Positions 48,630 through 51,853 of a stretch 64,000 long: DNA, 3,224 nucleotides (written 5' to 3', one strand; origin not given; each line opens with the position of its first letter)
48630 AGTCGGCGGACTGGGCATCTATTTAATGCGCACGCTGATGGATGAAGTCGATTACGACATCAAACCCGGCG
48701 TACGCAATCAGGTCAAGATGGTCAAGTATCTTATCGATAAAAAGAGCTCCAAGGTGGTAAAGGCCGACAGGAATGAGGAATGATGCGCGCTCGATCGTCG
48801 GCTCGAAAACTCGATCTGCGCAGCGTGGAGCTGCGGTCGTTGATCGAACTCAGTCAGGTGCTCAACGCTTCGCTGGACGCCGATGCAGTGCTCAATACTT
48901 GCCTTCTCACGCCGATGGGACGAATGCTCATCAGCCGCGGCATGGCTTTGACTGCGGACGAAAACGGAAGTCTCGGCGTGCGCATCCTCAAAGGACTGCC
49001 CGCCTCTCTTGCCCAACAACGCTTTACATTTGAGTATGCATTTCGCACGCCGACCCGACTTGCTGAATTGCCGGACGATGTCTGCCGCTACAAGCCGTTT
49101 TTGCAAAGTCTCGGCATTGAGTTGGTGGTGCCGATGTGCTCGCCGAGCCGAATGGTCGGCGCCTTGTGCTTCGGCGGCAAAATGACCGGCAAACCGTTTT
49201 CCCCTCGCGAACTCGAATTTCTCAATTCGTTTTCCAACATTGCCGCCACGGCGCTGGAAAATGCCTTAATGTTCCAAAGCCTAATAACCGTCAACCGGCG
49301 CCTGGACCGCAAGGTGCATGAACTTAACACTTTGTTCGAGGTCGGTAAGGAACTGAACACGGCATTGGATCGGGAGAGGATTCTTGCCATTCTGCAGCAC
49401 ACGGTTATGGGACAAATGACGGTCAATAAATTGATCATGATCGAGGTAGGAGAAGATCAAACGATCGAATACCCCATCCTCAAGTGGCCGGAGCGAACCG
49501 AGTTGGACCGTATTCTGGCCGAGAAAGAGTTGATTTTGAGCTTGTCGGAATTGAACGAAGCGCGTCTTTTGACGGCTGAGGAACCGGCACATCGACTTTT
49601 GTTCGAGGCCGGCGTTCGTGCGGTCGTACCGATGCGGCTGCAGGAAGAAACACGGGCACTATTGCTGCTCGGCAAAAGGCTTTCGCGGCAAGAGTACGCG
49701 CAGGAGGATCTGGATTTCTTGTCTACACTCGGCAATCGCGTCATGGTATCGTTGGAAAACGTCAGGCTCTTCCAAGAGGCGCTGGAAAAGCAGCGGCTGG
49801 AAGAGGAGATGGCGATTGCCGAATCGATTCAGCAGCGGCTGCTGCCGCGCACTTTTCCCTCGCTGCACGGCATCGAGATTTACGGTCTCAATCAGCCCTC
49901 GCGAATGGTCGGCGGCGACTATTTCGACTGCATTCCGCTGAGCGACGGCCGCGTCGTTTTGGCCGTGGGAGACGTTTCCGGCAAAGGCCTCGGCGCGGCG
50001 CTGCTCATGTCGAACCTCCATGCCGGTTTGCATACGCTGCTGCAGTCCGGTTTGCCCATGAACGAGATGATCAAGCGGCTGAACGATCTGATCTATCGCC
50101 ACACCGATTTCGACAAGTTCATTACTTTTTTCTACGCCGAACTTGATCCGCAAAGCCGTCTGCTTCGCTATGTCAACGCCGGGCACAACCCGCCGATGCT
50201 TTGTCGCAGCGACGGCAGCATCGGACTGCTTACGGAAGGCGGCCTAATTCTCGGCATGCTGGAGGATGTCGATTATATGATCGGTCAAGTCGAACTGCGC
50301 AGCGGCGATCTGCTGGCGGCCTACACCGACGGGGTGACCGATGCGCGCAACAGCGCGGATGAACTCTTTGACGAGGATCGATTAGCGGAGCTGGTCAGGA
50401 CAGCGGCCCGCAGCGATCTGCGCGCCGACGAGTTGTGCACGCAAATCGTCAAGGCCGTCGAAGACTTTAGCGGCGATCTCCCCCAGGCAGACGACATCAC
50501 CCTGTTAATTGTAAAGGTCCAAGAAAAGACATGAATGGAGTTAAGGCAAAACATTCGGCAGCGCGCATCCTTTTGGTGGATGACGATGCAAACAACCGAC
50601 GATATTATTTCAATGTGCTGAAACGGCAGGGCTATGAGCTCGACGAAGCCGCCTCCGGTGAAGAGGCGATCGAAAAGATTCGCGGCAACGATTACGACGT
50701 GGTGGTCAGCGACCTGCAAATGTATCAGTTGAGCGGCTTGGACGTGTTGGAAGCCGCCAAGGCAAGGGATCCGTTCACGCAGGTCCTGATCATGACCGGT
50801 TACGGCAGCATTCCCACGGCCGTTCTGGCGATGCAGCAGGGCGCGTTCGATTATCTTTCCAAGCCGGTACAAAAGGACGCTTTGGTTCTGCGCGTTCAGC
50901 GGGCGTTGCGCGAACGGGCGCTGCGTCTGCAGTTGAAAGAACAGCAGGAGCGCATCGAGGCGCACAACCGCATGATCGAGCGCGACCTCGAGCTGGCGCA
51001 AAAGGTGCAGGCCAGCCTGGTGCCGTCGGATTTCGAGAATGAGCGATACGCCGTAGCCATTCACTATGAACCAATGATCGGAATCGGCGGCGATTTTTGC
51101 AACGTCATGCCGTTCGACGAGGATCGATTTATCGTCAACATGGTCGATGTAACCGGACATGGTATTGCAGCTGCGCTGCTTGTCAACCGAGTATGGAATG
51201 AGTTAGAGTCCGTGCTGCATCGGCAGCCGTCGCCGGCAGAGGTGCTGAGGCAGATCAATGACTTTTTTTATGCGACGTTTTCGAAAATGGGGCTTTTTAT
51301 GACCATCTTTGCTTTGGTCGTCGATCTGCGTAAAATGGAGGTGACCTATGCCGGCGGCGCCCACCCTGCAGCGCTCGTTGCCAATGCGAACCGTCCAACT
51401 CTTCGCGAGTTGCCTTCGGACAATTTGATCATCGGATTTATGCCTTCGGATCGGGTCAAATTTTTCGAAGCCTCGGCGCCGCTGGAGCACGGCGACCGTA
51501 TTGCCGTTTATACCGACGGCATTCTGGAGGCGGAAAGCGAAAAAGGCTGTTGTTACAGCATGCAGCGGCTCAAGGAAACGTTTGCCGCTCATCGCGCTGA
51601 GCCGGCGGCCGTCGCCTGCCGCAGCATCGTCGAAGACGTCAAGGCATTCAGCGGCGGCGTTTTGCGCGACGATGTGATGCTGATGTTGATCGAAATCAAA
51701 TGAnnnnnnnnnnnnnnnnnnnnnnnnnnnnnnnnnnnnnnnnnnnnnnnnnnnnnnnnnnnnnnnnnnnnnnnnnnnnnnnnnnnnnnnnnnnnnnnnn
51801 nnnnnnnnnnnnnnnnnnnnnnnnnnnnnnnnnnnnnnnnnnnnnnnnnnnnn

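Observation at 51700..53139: B12-binding radical SAM enzyme of unknown function, translationally coupled inside a phosphatase operon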

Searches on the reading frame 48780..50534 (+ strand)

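Call 3: search_protein_families(library=pfam, proteins=[window:48780-50534:+], max_evalue=0.01)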
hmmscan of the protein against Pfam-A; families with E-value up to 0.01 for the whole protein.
window:48780-50534:+ (584 aa): 4 families
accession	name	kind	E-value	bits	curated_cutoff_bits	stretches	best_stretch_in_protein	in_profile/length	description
PF07228.17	SpoIIE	-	4.9e-56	190.1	25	1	388-580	1-191/192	Stage II sporulation protein E (SpoIIE)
PF13492.12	GAF_3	-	8.1e-14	52.6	27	2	115-161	84-129/129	GAF domain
PF01590.32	GAF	-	2.5e-09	38.2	22.4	1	97-159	67-133/133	GAF domain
PF13185.12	GAF_2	-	5.4e-08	33.6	28.6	1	84-160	57-136/136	GAF domain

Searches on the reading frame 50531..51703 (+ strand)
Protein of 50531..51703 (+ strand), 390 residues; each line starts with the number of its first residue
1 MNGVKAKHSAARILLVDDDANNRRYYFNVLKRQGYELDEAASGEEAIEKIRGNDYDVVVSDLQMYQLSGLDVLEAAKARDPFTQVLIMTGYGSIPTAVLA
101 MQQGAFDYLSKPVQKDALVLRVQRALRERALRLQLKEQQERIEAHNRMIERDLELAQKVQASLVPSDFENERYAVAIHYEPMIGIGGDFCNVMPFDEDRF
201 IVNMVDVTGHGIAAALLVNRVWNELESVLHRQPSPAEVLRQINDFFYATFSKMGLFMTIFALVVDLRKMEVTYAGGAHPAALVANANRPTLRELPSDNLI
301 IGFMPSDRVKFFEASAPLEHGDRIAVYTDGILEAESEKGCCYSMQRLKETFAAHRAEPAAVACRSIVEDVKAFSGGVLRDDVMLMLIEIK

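Call 3: search_protein_families(library=pfam, proteins=[window:50531-51703:+], max_evalue=0.01)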
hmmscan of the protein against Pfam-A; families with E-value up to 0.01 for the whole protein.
window:50531-51703:+ (390 aa): 2 families
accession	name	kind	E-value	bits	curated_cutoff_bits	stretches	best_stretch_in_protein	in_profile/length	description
PF07228.17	SpoIIE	-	5.9e-39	134.5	25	1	197-389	2-191/192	Stage II sporulation protein E (SpoIIE)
PF00072.30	Response_reg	-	5e-27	94.7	30.2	1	13-122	1-110/111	Response regulator receiver domain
